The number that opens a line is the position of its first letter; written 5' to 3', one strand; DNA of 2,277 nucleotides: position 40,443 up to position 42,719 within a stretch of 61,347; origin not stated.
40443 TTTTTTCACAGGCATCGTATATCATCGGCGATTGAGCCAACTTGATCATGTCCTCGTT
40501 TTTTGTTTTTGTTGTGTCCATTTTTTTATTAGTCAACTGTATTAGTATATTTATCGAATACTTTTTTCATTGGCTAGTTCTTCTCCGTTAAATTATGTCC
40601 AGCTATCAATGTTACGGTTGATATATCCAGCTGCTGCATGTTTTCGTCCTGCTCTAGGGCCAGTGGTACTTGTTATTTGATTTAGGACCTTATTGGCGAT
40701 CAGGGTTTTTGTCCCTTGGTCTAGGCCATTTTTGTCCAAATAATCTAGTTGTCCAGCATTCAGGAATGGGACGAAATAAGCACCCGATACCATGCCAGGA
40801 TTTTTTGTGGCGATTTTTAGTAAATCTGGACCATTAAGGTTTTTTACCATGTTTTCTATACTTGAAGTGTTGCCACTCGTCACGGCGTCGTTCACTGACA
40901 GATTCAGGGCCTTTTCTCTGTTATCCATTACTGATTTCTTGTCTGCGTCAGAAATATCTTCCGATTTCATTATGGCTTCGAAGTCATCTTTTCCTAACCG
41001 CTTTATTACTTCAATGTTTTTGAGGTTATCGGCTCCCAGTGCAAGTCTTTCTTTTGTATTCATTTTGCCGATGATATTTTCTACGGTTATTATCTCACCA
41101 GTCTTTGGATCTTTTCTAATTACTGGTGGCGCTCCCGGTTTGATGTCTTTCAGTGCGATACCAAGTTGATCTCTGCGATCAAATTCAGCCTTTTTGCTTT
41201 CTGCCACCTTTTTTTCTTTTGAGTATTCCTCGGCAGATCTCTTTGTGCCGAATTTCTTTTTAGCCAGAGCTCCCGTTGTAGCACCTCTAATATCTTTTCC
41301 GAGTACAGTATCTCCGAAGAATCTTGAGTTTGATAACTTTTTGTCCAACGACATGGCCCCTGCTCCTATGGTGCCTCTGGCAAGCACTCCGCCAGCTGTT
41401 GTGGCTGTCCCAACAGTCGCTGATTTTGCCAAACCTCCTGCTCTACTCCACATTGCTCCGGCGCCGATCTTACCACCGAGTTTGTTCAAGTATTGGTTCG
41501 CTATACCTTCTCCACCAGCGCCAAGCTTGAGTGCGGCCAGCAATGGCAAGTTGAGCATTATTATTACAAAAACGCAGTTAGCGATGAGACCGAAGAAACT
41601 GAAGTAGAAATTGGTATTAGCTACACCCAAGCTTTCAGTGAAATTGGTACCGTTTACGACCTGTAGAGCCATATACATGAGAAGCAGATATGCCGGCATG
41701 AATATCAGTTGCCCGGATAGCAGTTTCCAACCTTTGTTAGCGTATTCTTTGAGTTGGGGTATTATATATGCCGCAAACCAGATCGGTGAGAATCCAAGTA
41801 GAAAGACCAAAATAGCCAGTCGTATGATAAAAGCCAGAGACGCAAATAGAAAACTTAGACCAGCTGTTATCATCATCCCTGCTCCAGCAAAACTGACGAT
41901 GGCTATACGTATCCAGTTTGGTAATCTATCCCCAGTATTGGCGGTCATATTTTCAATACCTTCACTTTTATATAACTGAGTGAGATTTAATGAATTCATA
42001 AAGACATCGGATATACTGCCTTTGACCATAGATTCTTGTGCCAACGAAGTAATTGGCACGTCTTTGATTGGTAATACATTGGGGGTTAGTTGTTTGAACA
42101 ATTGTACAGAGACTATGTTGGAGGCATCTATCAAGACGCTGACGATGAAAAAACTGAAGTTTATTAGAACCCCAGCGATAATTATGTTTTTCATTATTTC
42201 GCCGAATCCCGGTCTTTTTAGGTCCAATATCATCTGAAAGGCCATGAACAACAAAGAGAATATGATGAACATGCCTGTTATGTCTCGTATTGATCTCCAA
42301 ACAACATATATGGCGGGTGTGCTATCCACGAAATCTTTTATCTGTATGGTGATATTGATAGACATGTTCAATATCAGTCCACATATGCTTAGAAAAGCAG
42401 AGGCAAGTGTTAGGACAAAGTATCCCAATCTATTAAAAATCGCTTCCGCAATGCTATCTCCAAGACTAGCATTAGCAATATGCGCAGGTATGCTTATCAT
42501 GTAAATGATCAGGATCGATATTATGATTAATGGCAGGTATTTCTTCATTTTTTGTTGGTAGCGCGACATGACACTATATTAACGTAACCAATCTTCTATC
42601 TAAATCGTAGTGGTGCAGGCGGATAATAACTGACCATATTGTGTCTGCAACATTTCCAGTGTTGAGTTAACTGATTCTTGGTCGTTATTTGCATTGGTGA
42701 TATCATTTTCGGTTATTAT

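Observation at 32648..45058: Eleven-gene T4SS-like operon beside oriC with no relaxase, coupling protein or VirB11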

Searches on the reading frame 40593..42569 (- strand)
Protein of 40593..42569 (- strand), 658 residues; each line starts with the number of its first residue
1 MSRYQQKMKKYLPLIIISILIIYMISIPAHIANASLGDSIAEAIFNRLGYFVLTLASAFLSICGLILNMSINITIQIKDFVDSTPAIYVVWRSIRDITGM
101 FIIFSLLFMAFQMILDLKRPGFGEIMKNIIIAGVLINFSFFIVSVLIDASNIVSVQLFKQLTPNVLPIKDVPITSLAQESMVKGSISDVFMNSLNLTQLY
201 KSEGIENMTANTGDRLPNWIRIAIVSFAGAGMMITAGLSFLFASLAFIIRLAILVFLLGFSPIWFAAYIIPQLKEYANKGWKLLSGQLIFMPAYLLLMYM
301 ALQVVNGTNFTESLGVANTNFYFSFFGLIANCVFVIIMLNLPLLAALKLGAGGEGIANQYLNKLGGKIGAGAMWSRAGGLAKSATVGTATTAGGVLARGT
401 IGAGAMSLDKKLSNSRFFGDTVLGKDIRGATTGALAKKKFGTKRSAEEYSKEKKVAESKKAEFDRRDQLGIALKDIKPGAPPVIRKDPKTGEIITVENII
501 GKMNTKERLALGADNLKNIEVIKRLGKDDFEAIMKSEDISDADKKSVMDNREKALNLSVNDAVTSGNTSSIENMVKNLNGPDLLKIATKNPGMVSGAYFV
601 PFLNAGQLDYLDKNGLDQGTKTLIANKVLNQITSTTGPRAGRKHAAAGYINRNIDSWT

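Call 4: search_protein_families(library=pfam, proteins=[window:40593-42569:-], max_evalue=1)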
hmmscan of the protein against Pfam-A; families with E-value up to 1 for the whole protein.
window:40593-42569:- (658 aa): 1 family
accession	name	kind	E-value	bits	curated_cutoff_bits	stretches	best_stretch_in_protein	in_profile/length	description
PF08135.16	EPV_E5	-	0.19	12.5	25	1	235-265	2-31/43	Major transforming protein E5 family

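Call 5: search_protein_families(library=ncbifam, proteins=[window:40593-42569:-], max_evalue=1)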
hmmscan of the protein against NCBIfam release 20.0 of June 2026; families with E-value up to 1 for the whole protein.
window:40593-42569:- (658 aa): 0 families

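Call 26: search_solved_structures(query=A1, max_evalue=10, show_alignments=2)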
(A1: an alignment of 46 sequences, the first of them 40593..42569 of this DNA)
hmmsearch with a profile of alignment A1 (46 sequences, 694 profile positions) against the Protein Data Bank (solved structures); distinct sequences matched with E-value up to 10: 141 (the best 60 are shown).
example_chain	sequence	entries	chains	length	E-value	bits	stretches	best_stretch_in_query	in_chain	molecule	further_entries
8tzk_E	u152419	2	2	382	0.026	16.5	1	429-621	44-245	Peptidase M23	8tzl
2d1l_A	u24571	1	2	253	0.068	15.2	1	359-505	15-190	Metastasis suppressor protein 1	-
3qe6_A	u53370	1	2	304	0.072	15.1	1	545-668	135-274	Protein kinase C and casein kinase II substrate protein 3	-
2l7b_A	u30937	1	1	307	0.089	14.8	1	433-609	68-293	Apolipoprotein E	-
3syv_A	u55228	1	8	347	0.12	14.3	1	544-670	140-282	Protein kinase C and casein kinase II substrate protein 3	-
3m3w_A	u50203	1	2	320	0.21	13.5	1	546-669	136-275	Protein kinase C and casein kinase II substrate protein 3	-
8p0a_A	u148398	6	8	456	0.24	13.4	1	434-602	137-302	Structural maintenance of chromosomes protein 1A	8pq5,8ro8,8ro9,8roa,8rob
8ro6_A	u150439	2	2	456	0.24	13.4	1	434-602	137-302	Structural maintenance of chromosomes protein 1A (SMC1A)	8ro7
6tik_C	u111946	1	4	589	0.24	13.4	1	390-599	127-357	Capsid protein,Putative adhesin/invasin,Capsid protein,Factor H-binding protein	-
7tbo_A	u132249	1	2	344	0.33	12.9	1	508-580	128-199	D12 LOV2-DARPin fusion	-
7tcd_A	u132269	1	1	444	0.35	12.8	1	458-585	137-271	D13 LOV2-DARPin fusion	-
9hn1_D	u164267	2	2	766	0.48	12.4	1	423-665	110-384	KlebG | Klebicin G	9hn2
9c3h_SB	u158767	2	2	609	0.56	12.2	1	423-598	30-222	CCR4-NOT transcription complex subunit 3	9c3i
3iyk_A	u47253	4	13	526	0.61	12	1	362-665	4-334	VP5 | Outer capsid protein VP5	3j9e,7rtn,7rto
8gv6_B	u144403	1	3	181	0.67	11.9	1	548-647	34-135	Hemagglutinin H14-HA2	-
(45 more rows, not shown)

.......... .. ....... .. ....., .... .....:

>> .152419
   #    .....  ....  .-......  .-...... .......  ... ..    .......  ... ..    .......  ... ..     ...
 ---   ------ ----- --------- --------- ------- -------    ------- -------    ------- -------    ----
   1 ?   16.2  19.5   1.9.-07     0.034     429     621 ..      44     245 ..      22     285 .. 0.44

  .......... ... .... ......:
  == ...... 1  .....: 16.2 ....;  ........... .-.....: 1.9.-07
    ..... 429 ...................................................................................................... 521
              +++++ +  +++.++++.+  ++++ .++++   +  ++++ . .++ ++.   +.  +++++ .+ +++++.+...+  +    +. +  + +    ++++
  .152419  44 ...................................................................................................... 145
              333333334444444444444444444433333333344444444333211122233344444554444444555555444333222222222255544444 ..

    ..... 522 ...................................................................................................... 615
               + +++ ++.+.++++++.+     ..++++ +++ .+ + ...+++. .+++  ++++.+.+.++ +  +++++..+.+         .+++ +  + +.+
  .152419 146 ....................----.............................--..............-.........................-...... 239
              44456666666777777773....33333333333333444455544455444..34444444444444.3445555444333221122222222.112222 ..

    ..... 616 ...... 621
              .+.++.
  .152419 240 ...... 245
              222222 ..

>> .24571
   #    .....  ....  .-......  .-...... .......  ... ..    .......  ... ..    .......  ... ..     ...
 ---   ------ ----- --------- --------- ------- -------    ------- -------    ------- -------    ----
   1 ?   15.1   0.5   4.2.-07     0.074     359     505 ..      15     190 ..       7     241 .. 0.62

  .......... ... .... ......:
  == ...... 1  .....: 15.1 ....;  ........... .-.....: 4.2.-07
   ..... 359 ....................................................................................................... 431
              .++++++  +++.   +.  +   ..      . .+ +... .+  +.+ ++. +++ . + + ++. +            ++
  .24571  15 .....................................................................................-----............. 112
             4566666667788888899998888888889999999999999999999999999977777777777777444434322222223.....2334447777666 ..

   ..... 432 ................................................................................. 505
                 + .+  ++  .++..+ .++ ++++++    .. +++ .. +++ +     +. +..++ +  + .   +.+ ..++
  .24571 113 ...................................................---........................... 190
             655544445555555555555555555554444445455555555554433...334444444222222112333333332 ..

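Call 27: search_protein_families(library=pfam, alignment_id=A1, max_evalue=0.1)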
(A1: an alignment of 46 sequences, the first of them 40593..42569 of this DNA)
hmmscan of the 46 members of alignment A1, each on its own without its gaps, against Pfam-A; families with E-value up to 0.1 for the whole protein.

A. member 1, window:40593-42569:- (658 aa): 0 families

B. families by the number of members that match (of 46 scanned): 21 families
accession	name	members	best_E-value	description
PF04610.19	TrbL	6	6e-05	TrbL/VirB6 plasmid conjugal transfer protein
PF24287.1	DUF7475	2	0.0031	Family of unknown function (DUF7475)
PF07956.16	DUF1690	1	0.005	Protein of Unknown function (DUF1690)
PF04048.20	Sec8_N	1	0.02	Exocyst complex component Sec8 N-terminal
PF14491.11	DUF4435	1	0.024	Protein of unknown function (DUF4435)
PF08438.16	YGR210-like_G4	1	0.027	Obg-like GTPase YGR210-like, G4 motif-containing domain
PF09787.14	Golgin_A5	1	0.029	Golgin subfamily A member 5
PF04117.17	Mpv17_PMP22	1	0.034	Mpv17 / PMP22 family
PF15012.11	DUF4519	1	0.047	Domain of unknown function (DUF4519)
PF01616.22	Orbi_NS3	1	0.047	Orbivirus NS3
PF11272.13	DUF3072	1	0.049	Protein of unknown function (DUF3072)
PF04102.17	SlyX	1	0.051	SlyX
PF10161.14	DDDD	1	0.052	Putative mitochondrial precursor protein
PF10166.14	DUF2368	1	0.057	Uncharacterised conserved protein (DUF2368)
PF04822.18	Takusan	1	0.063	Takusan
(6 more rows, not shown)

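Call 70: search_protein_families(library=ncbifam, alignment_id=A1, max_evalue=0.01)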
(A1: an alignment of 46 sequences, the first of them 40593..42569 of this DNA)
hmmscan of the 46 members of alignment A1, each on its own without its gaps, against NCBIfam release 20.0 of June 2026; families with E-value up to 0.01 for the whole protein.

A. member 1, window:40593-42569:- (658 aa): 0 families

B. families by the number of members that match (of 46 scanned): 11 families
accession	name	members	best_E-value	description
NF046089.1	CD3337_EF1877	5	0.00039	CD3337/EF1877 family mobilome membrane protein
TIGR02168.1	SMC_prok_B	2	4.3e-05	chromosome segregation protein SMC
NF045487.1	ASRP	2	0.00015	archaea-specific SMC-related protein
NF045890.1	conj_pls20_p028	2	0.00023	pLS20_p028 family conjugation system transmembrane protein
TIGR02169.1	SMC_prok_A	2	0.00062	chromosome segregation protein SMC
NF006544.0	PRK09039.1-3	1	0.0011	peptidoglycan -binding protein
NF045889.1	ICE_Mbov_0396_TM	1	0.0012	Mbov_0396 family ICE element transmembrane protein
NF006546.0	PRK09039.1-5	1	0.0029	peptidoglycan -binding protein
NF053806.1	lanmdlnLanM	1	0.0031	lanmodulin LanM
NF038071.1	lat_flg_LafA_2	1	0.0064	lateral flagellin LafA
NF002556.0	PRK02119.1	1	0.0067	hypothetical protein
